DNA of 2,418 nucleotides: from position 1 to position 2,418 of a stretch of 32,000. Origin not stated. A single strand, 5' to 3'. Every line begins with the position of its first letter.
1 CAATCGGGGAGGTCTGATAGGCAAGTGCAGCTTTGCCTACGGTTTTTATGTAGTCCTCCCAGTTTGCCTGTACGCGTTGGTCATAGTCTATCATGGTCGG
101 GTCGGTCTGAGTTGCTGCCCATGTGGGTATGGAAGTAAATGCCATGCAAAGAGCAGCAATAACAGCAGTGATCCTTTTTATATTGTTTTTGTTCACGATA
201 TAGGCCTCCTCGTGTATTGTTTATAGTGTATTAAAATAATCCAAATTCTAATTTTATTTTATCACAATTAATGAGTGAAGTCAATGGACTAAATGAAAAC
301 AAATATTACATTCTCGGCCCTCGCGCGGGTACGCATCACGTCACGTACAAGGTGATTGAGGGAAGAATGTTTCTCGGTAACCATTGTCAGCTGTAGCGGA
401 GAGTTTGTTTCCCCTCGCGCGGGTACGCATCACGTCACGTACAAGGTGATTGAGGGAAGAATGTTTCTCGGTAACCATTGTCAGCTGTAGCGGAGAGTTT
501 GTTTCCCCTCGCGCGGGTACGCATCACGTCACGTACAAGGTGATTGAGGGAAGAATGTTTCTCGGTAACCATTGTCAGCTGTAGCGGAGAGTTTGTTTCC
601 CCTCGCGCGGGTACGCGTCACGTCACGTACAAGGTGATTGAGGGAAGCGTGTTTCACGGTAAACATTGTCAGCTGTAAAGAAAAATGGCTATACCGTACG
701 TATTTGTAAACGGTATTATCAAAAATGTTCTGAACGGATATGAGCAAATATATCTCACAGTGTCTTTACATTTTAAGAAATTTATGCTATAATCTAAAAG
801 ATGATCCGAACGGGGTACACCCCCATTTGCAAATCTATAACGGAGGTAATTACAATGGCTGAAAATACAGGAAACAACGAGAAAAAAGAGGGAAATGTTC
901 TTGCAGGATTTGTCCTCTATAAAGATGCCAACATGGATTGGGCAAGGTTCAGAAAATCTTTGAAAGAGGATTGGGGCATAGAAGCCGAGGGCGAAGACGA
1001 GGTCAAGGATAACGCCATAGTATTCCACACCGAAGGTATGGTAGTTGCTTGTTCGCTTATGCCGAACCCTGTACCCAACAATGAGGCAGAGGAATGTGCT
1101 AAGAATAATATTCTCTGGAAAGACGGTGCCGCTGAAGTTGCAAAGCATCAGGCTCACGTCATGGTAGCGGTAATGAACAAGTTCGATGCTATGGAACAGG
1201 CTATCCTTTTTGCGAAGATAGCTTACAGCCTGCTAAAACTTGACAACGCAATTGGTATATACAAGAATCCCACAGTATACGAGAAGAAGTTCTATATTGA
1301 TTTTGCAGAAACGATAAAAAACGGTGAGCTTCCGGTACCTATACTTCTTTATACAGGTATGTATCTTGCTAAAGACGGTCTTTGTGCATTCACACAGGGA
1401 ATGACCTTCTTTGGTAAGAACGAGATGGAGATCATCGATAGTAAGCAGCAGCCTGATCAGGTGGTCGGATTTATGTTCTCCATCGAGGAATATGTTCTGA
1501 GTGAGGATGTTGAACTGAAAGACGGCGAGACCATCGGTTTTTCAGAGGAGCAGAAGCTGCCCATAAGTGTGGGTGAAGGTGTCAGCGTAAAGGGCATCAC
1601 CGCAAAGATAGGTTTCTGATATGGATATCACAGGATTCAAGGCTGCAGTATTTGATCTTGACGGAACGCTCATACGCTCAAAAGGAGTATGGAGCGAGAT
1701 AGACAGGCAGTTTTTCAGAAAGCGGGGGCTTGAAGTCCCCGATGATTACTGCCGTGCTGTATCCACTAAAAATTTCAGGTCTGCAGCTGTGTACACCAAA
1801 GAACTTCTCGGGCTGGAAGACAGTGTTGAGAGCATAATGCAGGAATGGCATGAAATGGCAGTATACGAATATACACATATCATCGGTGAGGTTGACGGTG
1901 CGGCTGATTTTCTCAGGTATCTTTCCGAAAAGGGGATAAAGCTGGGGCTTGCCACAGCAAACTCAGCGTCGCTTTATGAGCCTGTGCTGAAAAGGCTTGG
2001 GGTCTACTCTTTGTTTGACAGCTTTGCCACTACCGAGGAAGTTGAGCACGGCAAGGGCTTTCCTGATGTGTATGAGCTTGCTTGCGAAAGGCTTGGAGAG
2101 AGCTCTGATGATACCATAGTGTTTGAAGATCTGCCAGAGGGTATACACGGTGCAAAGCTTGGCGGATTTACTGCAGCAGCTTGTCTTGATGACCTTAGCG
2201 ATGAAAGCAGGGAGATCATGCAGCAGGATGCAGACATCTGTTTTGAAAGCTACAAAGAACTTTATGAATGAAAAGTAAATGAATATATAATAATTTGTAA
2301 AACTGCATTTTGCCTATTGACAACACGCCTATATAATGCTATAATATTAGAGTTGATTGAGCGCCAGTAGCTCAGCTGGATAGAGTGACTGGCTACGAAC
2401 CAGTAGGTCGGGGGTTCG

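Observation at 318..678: Four tandem copies of a 94-bp GC-rich unit with pseudoknot-compatible inverted repeats in an AT-rich divergent promoter region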

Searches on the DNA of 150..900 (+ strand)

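Call 8: search_rna_families(source=window, start=150, end=900, threshold=evalue, max_evalue=10, show_alignments=3)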
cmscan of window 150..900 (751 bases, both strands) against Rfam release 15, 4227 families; matches with E-value up to 10: 4.
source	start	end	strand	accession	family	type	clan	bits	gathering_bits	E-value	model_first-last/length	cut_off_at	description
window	663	700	+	RF03031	ssnA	Cis-reg;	-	14.9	37.3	0.82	1-48/48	no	ssnA RNA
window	392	443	-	RF02979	freshwater-1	Gene; sRNA;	-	13.6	72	6.1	1-62/62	no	freshwater-1 RNA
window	486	537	-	RF02979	freshwater-1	Gene; sRNA;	-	13.6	72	6.1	1-62/62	no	freshwater-1 RNA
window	580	631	-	RF02979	freshwater-1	Gene; sRNA;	-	13.5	72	6.3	1-62/62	no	freshwater-1 RNA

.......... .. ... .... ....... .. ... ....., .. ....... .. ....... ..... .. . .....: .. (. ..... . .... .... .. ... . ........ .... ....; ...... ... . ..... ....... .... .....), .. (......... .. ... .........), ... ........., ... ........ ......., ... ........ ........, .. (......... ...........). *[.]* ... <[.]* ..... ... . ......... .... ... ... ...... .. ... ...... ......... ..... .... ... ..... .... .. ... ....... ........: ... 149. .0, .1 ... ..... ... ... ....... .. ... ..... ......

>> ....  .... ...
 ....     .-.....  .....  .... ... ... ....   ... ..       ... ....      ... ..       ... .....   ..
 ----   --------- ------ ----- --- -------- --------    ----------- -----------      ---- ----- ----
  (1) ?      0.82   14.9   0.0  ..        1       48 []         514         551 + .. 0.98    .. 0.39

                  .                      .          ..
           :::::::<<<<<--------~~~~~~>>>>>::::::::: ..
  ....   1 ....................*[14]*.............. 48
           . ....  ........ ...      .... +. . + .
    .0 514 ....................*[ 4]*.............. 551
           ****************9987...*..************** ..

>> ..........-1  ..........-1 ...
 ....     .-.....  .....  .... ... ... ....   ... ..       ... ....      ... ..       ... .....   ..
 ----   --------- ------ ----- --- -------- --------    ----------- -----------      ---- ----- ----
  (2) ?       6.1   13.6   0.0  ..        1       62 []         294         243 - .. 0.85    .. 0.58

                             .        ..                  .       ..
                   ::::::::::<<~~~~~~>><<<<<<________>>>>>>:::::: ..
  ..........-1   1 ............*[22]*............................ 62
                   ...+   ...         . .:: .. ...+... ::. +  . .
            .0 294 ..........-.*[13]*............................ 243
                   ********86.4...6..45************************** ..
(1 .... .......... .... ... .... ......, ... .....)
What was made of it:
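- On Known structured RNA family (Rfam): The best hit in 150-900 scores 14.9 bits against a gathering score of 37.3 (call 8).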

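Call 47: search_dna_similar(query=window:300-700:+, collection=plasmids, mode=distant, max_evalue=0.01)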
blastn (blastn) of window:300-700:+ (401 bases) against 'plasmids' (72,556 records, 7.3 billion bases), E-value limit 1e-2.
No match.

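Call 48: search_dna_similar(query=window:300-700:+, collection=phages, mode=distant, max_evalue=0.01)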
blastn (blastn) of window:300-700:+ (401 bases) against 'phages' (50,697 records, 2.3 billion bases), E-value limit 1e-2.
No match.
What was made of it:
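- Plasmids and phages gave no match (calls 47, 48). There is no similarity to plasmid or phage DNA (calls 47, 48).
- Tried and rejected: Plasmids and phages: blastn gave no match (calls 47, 48).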

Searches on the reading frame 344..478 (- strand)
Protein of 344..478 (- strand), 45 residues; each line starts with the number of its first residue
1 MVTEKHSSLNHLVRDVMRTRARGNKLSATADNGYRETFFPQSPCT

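Call 51: search_protein_representatives(protein=window:344-478:-)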
Query: 45 residues. Proteins with E-value up to 0.001 (for the whole library): 2; up to 1e-10: 0; up to 1e-30: 0. The best 2 are listed.
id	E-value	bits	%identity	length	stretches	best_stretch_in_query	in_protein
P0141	2.8e-08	48.6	39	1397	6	10-42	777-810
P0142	3.1e-07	45.4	46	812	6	19-44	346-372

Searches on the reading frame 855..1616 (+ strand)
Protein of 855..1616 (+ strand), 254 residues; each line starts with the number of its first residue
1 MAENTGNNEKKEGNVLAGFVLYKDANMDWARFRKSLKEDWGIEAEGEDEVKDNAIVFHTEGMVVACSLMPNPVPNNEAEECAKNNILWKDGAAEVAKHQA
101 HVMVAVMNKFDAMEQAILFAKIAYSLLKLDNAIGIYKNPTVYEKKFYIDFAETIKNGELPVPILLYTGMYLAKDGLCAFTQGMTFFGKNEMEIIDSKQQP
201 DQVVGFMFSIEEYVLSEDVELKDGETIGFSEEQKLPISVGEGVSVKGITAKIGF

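Call 12: find_encoding_contigs(protein=window:855-1616:+, flank=3000, max_places=10)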
Protein window:855-1616:+ (254 aa): 23 contigs read that carry it; 8 places shown.
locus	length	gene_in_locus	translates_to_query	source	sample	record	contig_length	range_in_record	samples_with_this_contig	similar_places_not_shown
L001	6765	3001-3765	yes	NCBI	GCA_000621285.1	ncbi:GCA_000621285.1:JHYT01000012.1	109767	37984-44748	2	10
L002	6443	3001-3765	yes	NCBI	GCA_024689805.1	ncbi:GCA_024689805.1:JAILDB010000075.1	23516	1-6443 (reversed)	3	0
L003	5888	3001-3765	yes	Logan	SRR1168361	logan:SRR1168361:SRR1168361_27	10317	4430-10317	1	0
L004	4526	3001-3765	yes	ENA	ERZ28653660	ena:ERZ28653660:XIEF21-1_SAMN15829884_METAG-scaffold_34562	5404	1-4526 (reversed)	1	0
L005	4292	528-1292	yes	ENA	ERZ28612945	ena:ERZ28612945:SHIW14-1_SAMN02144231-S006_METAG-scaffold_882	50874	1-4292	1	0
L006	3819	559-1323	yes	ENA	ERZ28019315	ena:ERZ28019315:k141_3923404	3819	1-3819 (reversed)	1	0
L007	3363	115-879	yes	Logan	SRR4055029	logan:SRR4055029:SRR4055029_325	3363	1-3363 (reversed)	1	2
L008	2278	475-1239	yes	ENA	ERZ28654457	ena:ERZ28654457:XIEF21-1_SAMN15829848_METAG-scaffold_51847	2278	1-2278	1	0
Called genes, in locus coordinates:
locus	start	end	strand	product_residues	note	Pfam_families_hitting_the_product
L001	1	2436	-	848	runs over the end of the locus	-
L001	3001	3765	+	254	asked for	PF14080:DUF4261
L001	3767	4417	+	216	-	PF00702:Hydrolase, PF12710:HAD, PF13419:HAD_2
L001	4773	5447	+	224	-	-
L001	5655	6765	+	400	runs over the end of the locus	PF14262:Cthe_2159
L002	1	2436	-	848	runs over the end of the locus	-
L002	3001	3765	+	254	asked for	PF14080:DUF4261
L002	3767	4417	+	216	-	PF00702:Hydrolase, PF12710:HAD, PF13419:HAD_2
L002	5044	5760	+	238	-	-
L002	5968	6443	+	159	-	PF14262:Cthe_2159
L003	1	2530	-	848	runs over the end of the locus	-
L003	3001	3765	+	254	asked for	PF14080:DUF4261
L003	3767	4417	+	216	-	PF00702:Hydrolase, PF12710:HAD, PF13419:HAD_2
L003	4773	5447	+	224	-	-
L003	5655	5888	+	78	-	?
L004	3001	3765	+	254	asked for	PF14080:DUF4261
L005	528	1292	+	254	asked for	PF14080:DUF4261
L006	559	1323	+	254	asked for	PF14080:DUF4261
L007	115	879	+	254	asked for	PF14080:DUF4261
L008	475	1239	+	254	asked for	PF14080:DUF4261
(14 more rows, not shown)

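Call 13: search_protein_families(library=pfam, proteins=[window:855-1616:+], max_evalue=0.01)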
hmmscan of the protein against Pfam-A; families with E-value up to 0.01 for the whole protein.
window:855-1616:+ (254 aa): 1 family
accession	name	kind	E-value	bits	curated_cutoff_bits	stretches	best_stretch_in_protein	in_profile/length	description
PF14080.11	DUF4261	-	9.1e-21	74.1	27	1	180-252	2-76/77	Domain of unknown function (DUF4261)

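Call 20: find_homologous_proteins(query=window:855-1616:+, max_evalue=1e-20)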
Query window:855-1616:+ (254 aa): 203 proteins with E <= 1e-20 among 609 candidates; the best 120 are listed.
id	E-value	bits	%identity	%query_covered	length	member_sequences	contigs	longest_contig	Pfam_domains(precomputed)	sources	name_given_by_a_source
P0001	3.0e-164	562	99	100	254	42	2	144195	PF14080.12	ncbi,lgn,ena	-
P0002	6.2e-149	512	88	100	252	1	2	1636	PF14080.12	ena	-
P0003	1.2e-147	508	88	100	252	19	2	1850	PF14080.12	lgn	-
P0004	1.2e-147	508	88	100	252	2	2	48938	PF14080.12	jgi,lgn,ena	-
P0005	3.5e-143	493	85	100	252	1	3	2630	PF14080.12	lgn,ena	-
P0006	4.8e-142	490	86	100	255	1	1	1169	PF14080.12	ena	-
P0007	2.6e-140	484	84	100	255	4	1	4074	PF14080.12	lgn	-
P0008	3.6e-138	477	83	100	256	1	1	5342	PF14080.12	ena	-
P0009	4.5e-131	454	88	90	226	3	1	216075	PF14080.12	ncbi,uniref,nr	ncbi:DUF4261 domain-containing protein [Ruminococcus sp.]|uniref:DUF4261 domain-containing protein n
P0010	9.0e-131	453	80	100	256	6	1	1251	PF14080.12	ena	-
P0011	6.4e-128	443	76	100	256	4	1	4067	PF14080.12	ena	-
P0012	1.7e-119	416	74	100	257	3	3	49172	PF14080.12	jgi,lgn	-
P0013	2.9e-119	415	74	98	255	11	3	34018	PF14080.12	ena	-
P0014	3.0e-119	415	74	100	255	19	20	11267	PF14080.12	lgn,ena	-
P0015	9.1e-119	413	73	99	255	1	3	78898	PF14080.12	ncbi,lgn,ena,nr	ncbi:MAG: DUF4261 domain-containing protein [Ruminococcus sp.]|nr:DUF4261 domain-containing protein 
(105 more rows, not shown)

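Call 21: find_encoding_contigs(protein=P0001, flank=3000, max_places=10)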
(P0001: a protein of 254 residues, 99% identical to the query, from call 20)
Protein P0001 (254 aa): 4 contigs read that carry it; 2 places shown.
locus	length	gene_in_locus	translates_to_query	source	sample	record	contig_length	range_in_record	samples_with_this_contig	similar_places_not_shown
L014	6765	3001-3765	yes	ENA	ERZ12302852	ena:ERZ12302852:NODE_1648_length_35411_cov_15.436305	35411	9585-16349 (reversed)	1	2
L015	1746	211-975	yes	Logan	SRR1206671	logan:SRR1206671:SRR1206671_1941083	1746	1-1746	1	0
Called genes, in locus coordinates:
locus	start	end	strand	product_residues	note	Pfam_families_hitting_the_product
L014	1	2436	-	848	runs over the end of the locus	-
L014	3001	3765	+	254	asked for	PF14080:DUF4261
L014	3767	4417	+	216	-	PF00702:Hydrolase, PF12710:HAD, PF13419:HAD_2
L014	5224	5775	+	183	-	-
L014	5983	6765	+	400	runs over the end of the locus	PF14262:Cthe_2159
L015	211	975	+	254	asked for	PF14080:DUF4261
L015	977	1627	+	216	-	PF00702:Hydrolase, PF12710:HAD, PF13419:HAD_2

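Call 22: find_encoding_contigs(protein=P0004, flank=3000, max_places=6)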
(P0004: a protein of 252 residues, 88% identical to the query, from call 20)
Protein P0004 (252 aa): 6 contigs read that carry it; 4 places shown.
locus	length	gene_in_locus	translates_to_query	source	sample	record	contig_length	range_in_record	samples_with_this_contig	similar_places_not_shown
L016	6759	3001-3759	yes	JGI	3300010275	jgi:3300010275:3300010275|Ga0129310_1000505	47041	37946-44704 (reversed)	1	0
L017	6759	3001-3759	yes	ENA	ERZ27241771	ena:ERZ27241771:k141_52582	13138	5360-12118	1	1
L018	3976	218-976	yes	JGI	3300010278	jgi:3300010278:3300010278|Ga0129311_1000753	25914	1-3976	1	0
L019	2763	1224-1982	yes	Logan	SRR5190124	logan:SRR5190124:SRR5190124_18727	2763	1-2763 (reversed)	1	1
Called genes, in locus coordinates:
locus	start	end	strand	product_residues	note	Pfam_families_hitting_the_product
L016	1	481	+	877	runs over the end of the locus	PF13671:AAA_33, PF00149:Metallophos, PF16542:PNKP_ligase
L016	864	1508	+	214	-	PF07963:N_methyl (weak)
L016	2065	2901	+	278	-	PF00756:Esterase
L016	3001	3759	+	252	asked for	PF14080:DUF4261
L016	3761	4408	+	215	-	PF00702:Hydrolase, PF12710:HAD, PF13419:HAD_2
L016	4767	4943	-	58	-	-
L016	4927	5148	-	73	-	PF20212:DUF6572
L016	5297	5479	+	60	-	-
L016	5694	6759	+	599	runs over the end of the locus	-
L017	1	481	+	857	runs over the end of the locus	PF13671:AAA_33, PF00149:Metallophos, PF16542:PNKP_ligase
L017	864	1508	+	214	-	PF07963:N_methyl (weak)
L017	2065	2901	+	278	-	PF00756:Esterase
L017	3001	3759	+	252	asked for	PF14080:DUF4261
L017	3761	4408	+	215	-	PF00702:Hydrolase, PF12710:HAD, PF13419:HAD_2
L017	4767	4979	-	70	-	-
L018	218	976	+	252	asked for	PF14080:DUF4261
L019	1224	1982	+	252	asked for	PF14080:DUF4261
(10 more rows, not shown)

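Call 23: find_encoding_contigs(protein=P0009, flank=3000, max_places=6)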
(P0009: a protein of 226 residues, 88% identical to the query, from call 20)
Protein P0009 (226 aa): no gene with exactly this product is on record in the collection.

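Call 26: find_homologous_proteins(query=L001:1-2436:-, max_evalue=1e-10)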
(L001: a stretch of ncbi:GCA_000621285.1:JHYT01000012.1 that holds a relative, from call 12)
Query L001:1-2436:- (812 aa): 20 proteins with E <= 1e-10 among 8000 candidates.
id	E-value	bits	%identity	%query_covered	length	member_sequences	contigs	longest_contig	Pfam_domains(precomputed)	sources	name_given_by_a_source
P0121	0.0e+0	1843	99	100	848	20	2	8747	-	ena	-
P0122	0.0e+0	1317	71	100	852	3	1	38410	-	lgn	-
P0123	0.0e+0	1199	65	100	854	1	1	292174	-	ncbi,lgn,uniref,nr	ncbi:transglutaminase domain-containing protein [Ruminococcus albus]|uniref:Transglutaminase-like su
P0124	0.0e+0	1192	64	100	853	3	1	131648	-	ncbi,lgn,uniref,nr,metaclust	ncbi:transglutaminase domain-containing protein [Ruminococcus albus]|uniref:Transglutaminase-like su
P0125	0.0e+0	1183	65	100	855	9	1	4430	-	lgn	-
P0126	0.0e+0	1179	65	100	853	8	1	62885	-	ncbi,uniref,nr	ncbi:MAG: hypothetical protein K6F71_01960 [Ruminococcus sp.]|uniref:transglutaminase domain-contain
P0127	0.0e+0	1172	64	100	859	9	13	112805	-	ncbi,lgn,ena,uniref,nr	ncbi:hypothetical protein [uncultured Ruminococcus sp.]|uniref:transglutaminase domain-containing pr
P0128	0.0e+0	1169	64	100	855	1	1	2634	-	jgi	jgi:hypothetical protein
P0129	1.3e-195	670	58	65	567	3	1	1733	-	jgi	jgi:hypothetical protein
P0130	5.2e-64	235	38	49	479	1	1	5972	PF00404.25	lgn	-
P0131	5.0e-59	219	36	44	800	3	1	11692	PF18998.7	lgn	-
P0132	7.2e-59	218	31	64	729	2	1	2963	-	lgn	-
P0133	7.7e-58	215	35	46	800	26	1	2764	PF18998.7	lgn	-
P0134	2.4e-57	213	34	48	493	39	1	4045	PF00404.25,PF01841.26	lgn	-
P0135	2.9e-53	199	38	40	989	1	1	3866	-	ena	-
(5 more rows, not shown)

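Call 27: find_encoding_contigs(protein=P0122, flank=3000, max_places=4)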
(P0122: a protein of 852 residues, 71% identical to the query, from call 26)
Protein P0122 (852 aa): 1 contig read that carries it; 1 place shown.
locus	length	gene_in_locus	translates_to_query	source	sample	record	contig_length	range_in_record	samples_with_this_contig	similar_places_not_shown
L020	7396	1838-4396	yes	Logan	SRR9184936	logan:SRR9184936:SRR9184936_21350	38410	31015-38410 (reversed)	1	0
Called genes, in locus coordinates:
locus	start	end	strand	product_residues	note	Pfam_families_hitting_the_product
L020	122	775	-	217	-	PF00702:Hydrolase, PF12710:HAD, PF13419:HAD_2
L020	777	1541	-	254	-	PF14080:DUF4261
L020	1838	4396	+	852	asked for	-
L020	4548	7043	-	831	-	-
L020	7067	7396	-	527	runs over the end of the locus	-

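Call 28: find_encoding_contigs(protein=P0123, flank=3000, max_places=4)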
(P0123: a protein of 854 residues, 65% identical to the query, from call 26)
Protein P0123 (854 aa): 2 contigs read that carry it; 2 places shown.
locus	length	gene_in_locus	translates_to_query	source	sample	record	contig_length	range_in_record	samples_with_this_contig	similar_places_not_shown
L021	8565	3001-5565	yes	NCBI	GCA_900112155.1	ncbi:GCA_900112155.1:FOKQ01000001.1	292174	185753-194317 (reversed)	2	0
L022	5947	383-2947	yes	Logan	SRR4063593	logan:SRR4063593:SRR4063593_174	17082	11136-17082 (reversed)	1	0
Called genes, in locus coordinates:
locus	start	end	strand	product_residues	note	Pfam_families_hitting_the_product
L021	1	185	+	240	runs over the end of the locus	PF01493:GXGXG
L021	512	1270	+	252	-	PF20394:DUF6688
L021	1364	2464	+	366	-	PF20394:DUF6688, PF23543:DUF6688_C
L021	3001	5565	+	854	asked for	-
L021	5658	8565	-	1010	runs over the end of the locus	PF00005:ABC_tran, PF13304:AAA_21 (faint), PF02687:FtsX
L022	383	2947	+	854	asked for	-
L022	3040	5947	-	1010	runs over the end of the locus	PF00005:ABC_tran, PF13304:AAA_21 (faint), PF02687:FtsX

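Call 29: find_encoding_contigs(protein=P0127, flank=3000, max_places=6)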
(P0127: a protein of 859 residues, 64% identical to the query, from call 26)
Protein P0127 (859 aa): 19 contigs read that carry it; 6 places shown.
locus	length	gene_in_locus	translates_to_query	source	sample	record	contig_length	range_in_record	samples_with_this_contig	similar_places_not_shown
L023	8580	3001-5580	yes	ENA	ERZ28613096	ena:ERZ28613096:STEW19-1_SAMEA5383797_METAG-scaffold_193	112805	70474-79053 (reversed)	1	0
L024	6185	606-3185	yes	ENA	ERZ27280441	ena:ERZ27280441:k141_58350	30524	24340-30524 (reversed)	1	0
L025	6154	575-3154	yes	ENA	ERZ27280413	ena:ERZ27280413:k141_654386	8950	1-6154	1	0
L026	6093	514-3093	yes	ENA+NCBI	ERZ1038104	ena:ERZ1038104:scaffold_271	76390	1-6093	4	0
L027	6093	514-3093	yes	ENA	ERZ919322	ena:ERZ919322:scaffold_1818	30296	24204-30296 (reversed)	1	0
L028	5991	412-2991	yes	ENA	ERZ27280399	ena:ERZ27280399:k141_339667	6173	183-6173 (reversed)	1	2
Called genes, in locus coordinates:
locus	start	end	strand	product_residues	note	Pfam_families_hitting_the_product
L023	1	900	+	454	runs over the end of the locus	PF03793:PASTA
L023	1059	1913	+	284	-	-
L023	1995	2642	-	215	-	PF05598:DUF772 (weak), PF02579:Nitro_FeMo-Co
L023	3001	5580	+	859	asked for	-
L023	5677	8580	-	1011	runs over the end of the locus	PF00005:ABC_tran, PF13304:AAA_21 (faint), PF02687:FtsX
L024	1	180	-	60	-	?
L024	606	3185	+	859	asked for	-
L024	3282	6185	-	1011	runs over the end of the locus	PF00005:ABC_tran, PF13304:AAA_21 (faint), PF02687:FtsX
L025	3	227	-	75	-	?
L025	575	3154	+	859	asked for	-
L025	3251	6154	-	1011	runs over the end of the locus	PF00005:ABC_tran, PF13304:AAA_21 (faint), PF02687:FtsX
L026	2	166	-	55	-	?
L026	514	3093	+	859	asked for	-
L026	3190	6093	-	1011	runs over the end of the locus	PF00005:ABC_tran, PF13304:AAA_21 (faint), PF02687:FtsX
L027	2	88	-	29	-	?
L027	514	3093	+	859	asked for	-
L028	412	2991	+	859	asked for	-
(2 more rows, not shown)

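Call 58: find_encoding_contigs(protein=P0121, flank=1500, max_places=10)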
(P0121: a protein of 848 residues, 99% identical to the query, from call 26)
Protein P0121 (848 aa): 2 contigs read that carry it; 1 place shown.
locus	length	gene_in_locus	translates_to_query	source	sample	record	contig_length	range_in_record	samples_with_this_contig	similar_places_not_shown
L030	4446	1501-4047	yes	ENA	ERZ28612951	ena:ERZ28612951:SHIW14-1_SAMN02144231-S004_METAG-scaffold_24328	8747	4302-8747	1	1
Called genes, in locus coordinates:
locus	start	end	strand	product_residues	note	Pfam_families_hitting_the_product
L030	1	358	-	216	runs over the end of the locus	PF00702:Hydrolase, PF12710:HAD, PF13419:HAD_2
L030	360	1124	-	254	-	PF14080:DUF4261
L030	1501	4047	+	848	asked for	-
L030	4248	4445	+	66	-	?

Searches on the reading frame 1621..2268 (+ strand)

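Call 13: search_protein_families(library=pfam, proteins=[window:1621-2268:+], max_evalue=0.01)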
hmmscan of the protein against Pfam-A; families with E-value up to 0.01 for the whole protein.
window:1621-2268:+ (216 aa): 5 families
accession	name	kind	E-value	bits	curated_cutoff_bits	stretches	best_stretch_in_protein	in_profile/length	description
PF00702.32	Hydrolase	-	4.6e-24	86.3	26.4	1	6-181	1-190/191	haloacid dehalogenase-like hydrolase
PF13419.12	HAD_2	-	5.3e-24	85.7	23.8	1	10-186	2-176/178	Haloacid dehalogenase-like hydrolase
PF12710.13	HAD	-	2.1e-10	41.8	27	1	9-134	1-130/189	haloacid dehalogenase-like hydrolase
PF08282.18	Hydrolase_3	-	0.00011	22.5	20.9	0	95-128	21-54/255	haloacid dehalogenase-like hydrolase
PF13344.12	Hydrolase_6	-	0.0066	16.9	27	0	91-126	16-51/101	Haloacid dehalogenase-like hydrolase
